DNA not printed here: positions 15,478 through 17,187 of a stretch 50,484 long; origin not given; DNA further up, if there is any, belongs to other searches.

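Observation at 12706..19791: Operon of a FhuA-like TonB-dependent receptor plus three tandem paralogs of an unplaced secreted Ser-hydrolase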

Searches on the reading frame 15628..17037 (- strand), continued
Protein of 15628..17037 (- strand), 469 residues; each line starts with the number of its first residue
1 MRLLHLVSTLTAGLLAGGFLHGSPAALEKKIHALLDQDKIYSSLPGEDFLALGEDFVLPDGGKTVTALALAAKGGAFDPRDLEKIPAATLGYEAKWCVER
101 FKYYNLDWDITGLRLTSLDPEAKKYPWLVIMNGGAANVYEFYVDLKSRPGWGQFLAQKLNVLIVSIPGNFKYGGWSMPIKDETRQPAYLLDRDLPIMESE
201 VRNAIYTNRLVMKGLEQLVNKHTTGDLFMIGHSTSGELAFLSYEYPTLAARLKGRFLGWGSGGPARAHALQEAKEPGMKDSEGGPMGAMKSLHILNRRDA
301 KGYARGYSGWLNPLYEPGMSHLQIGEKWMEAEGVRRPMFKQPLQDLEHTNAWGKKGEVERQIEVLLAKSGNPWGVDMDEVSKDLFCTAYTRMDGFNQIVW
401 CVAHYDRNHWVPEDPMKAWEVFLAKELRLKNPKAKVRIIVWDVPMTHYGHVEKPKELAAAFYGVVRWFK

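Call 25: find_related_loci(query=A2, collection=genome_contigs, flank=10000)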
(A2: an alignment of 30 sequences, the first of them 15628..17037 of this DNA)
Query A2 (469 aa) in genome_contigs; peptide patterns used: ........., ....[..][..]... (x = any residue, [..] = any of these).
95 stretches matched a pattern; 73 encode a relative of the query (tblastn E <= 1e-3); 67 distinct loci.
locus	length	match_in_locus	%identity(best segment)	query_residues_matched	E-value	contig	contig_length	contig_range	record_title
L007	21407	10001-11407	99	1-469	0e+0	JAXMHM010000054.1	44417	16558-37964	MAG: Opitutaceae bacterium isolate STL-VER4 C2.164.fa-54, whole genome shotgun sequence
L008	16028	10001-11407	85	1-469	0e+0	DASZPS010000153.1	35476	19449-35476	MAG TPA_asm: Lacunisphaera sp. isolate SMAG_U5977 k141_418521, whole genome shotgun sequence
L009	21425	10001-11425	82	2-469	0e+0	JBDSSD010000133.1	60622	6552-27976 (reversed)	MAG: Opitutus sp. isolate cluster1_bin.526 k127_15197407, whole genome shotgun sequence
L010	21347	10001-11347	85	21-469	0e+0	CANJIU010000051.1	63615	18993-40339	MAG: Opitutae bacterium isolate RH-23may17-1042 genome assembly, contig: RH-23may17-C3200, whole genome shotgun sequence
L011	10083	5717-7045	80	26-469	0e+0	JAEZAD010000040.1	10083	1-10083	MAG: Verrucomicrobia bacterium isolate OH_CBrB_135 k127_1754459, whole genome shotgun sequence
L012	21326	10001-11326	79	26-469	0e+0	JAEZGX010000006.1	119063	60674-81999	MAG: Verrucomicrobia bacterium isolate OH_CDB_114 k127_10285, whole genome shotgun sequence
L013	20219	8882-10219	80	24-469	0e+0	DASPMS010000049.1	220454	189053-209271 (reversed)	MAG TPA_asm: Opitutaceae bacterium isolate SMAG_U12099 k141_412757, whole genome shotgun sequence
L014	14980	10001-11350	65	27-468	0e+0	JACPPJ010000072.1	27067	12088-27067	MAG: Acidobacteria bacterium isolate NC_groundwater_624_Ag_B-0.1um_57_70 B_1_S1_Biohub_coassembly_k141_5187356, whole ge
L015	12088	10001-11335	64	26-468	0e+0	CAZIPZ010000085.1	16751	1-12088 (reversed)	MAG TPA_asm: uncultured Solibacteraceae bacterium isolate SRP287453_co1_354 genome assembly, contig: NODE_6192_length_16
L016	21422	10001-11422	61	5-468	0e+0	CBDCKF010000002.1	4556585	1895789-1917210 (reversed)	MAG: Terriglobia bacterium isolate e9658d76-3961-49e5-94b1-bf0d2ca6e407 genome assembly, contig: contig_2, whole genome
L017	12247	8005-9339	65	26-468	0e+0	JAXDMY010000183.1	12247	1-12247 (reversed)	MAG: Alphaproteobacteria bacterium isolate BP_652 scaffold_3067588, whole genome shotgun sequence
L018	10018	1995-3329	65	26-468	0e+0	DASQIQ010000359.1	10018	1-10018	MAG TPA_asm: Micropepsaceae bacterium isolate SMAG_U11863 k141_93375, whole genome shotgun sequence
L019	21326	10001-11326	64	27-468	0e+0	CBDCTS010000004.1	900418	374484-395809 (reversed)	MAG: Terriglobia bacterium isolate 6dc17036-7920-4a95-afe7-226df0c4525f genome assembly, contig: contig_4, whole genome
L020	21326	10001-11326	64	27-468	0e+0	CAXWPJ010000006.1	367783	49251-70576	MAG: Terriglobia bacterium isolate 1b16e62b-751d-475c-a58a-de564b65d07b genome assembly, contig: contig_6, whole genome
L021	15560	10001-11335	63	26-468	0e+0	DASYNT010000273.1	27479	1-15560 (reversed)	MAG TPA_asm: Xanthobacteraceae bacterium isolate SMAG_U4410 k141_1984124, whole genome shotgun sequence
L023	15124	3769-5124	62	25-468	0e+0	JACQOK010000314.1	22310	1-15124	MAG: Betaproteobacteria bacterium isolate NC_groundwater_1279_Ag_S-0.2um_63_76 S_p2_S4_coassembly_k141_2701515, whole ge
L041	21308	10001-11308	61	34-468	1e-179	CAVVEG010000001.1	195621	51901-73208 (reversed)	MAG: uncultured Alphaproteobacteria bacterium isolate MFD01872.bin.2.219 genome assembly, contig: contig_107650, whole g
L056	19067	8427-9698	47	29-468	1e-117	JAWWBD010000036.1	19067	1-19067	MAG: Woeseiaceae bacterium isolate HN16.bin.2 k141_371769_length_19067_cov_36.0000, whole genome shotgun sequence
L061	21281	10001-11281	45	28-469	1e-114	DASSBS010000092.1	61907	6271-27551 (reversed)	MAG TPA_asm: Woeseiaceae bacterium isolate SMAG_U901 k141_538613, whole genome shotgun sequence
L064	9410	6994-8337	43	2-468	5e-111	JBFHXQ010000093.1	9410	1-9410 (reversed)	MAG: Woeseiaceae bacterium isolate Mix_sand09.2021.07.Z.60 k141_761871_length_9410_cov_9.8367, whole genome shotgun sequ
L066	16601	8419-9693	44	28-468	9e-109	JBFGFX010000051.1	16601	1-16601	MAG: Woeseiaceae bacterium isolate Mix_sand02.2020.12.G.53 k141_3052080_length_16601_cov_11.0000, whole genome shotgun s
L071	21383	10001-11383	63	16-468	0e+0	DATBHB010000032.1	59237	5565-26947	MAG TPA_asm: Xanthobacteraceae bacterium isolate SMAG_U3853 k141_1710431, whole genome shotgun sequence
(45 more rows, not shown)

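Call 29: search_protein_representatives(alignment_id=A2)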
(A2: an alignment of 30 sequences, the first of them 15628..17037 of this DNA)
Query: 30 sequences, 472 profile positions. Proteins with E-value up to 0.001 (for the whole library): 202; up to 1e-10: 152; up to 1e-30: 69. The best 150 are listed.
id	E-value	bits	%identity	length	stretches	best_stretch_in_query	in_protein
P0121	7.7e-210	714.4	-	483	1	4-472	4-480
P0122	4.7e-158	543.7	-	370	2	18-334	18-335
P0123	9.3e-145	499.8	-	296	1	17-277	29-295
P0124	8.0e-129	447.3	-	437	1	38-471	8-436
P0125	5.0e-126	438.1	-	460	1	6-471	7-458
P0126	9.5e-126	437.1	-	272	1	183-458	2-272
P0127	2.1e-119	416.2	-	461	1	8-471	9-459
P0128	4.9e-119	415.0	-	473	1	33-470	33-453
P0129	1.3e-101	357.6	-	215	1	182-394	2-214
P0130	1.3e-97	344.4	-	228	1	7-226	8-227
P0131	2.5e-87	310.5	-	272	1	39-198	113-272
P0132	1.2e-81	291.8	-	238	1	182-358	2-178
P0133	2.1e-81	290.9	-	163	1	26-186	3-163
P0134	5.9e-81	289.5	-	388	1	10-316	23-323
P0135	2.6e-75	270.8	-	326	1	21-270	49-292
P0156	2.8e-50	188.3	-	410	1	162-436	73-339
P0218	5.3e-22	95.1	-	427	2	108-351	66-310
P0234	4.8e-18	82.0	-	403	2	87-266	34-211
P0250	3.9e-15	72.4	-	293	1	92-296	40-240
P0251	6.2e-15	71.8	-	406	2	100-267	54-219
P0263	2.6e-12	63.1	-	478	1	395-471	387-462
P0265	4.1e-12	62.5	-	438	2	333-406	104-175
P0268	2.8e-11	59.7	-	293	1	98-273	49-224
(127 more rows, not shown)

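Call 30: search_protein_families(library=pfam, proteins=[P0156, P0218, P0234, P0251, P0263, P0265, P0250, P0268, P0128, P0125], max_evalue=0.1)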
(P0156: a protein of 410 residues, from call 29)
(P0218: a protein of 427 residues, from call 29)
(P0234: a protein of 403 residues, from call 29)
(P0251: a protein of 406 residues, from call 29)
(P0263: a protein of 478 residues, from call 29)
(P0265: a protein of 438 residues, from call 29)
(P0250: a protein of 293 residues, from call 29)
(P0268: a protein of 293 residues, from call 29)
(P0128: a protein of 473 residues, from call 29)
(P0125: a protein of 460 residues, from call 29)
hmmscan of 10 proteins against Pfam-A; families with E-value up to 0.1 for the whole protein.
P0156 (410 aa): 0 families

P0218 (427 aa): 1 family
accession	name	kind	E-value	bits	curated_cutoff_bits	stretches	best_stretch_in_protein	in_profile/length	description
PF00561.26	Abhydrolase_1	-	0.023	14.8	25.8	1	85-215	2-88/245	alpha/beta hydrolase fold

P0234 (403 aa): 2 families
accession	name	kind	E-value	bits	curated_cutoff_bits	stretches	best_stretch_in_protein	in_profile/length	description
PF12697.13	Abhydrolase_6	-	5.7e-06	27.6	26.3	1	76-370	2-207/217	Alpha/beta hydrolase family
PF00561.26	Abhydrolase_1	-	0.0083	16.3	25.8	1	75-192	3-88/245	alpha/beta hydrolase fold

P0251 (406 aa): 0 families

P0263 (478 aa): 2 families
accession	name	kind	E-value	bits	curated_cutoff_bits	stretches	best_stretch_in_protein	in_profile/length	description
PF00668.25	Condensation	-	2.7e-61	208.1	30.6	1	2-263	189-456/456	Condensation domain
PF00501.34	AMP-binding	-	5.4e-25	88.4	29.9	1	282-363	1-83/384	AMP-binding enzyme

P0265 (438 aa): 1 family
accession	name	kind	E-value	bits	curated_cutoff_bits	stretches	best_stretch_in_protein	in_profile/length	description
PF11453.13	DUF2950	-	1.2e-19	71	20.2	1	293-395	2-105/274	Protein of unknown function (DUF2950)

P0250 (293 aa): 3 families
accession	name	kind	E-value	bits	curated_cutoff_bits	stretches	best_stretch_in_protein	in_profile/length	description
PF12697.13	Abhydrolase_6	-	1.3e-05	26.4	26.3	1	76-207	1-93/217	Alpha/beta hydrolase family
PF07859.19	Abhydrolase_3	-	0.018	15.3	25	0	170-255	67-153/210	alpha/beta hydrolase fold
PF02230.22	Abhydrolase_2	-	0.097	12.9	23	0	151-209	82-139/217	Phospholipase/Carboxylesterase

P0268 (293 aa): 1 family
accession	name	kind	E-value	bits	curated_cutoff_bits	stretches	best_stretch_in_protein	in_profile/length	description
PF12697.13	Abhydrolase_6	-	6.7e-06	27.3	26.3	1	79-250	1-132/217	Alpha/beta hydrolase family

P0128 (473 aa): 2 families
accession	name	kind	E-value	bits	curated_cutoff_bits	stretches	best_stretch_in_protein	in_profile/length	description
PF12697.13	Abhydrolase_6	-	2.1e-07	32.3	26.3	1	127-443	3-215/217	Alpha/beta hydrolase family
PF00561.26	Abhydrolase_1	-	0.011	15.8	25.8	1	123-234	1-83/245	alpha/beta hydrolase fold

P0125 (460 aa): 2 families
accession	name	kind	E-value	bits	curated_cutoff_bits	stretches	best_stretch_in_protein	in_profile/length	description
PF12697.13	Abhydrolase_6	-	6.4e-06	27.4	26.3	1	128-401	3-207/217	Alpha/beta hydrolase family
PF00561.26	Abhydrolase_1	-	0.075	13.1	25.8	0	176-236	47-84/245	alpha/beta hydrolase fold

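Call 40: search_protein_families(library=pfam, proteins=[L041:8023-8910:-, L066:9727-11190:-, L064:5284-6939:+, L023:7707-8570:-, L071:12469-14295:-, L061:1221-2219:+, L056:4519-6441:-], max_evalue=0.01)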
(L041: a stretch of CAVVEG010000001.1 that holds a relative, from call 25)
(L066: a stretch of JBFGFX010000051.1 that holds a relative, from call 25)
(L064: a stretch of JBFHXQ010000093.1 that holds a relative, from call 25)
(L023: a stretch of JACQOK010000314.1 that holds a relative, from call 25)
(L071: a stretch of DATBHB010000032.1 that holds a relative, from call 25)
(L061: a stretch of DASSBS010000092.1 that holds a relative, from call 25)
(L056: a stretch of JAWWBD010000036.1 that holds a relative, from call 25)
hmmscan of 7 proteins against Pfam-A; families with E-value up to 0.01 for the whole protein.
L041:8023-8910:- (295 aa): 0 families

L066:9727-11190:- (487 aa): 0 families

L064:5284-6939:+ (551 aa): 1 family
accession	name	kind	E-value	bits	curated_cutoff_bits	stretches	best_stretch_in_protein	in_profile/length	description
PF20091.5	Abhydrolase_10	-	1.3e-05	24.8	23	1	219-536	155-428/429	Alpha/beta hydrolase domain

L023:7707-8570:- (287 aa): 0 families

L071:12469-14295:- (608 aa): 3 families
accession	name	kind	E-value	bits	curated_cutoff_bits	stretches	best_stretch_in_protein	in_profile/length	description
PF00205.28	TPP_enzyme_M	-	4.1e-42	143.6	30.4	1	210-348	1-136/137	Thiamine pyrophosphate enzyme, central domain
PF02775.26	TPP_enzyme_C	-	1.7e-40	138.7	21.9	1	417-571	1-150/151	Thiamine pyrophosphate enzyme, C-terminal TPP binding domain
PF02776.23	TPP_enzyme_N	-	1.8e-32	112.1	26.8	1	13-125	2-114/119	Thiamine pyrophosphate enzyme, N-terminal TPP binding domain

L061:1221-2219:+ (332 aa): 2 families
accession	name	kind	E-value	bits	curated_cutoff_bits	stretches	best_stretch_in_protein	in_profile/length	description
PF03401.19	TctC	-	2.2e-17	63.9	27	1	52-322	3-267/274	Tripartite tricarboxylate transporter family receptor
PF16868.10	NMT1_3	-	0.0011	19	27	1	40-205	3-167/289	NMT1-like family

L056:4519-6441:- (640 aa): 3 families
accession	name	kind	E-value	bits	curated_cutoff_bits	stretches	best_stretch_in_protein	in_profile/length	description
PF07969.17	Amidohydro_3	-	5.1e-22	79.4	29.7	1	510-635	347-472/472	Amidohydrolase family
PF01979.26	Amidohydro_1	-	6.9e-08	32.6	25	1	567-633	278-344/345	Amidohydrolase family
PF22039.1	HUTI_composite_bact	-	0.0079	16.3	25.5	0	68-81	2-15/26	Imidazolonepropionase-like composite domain, bacteria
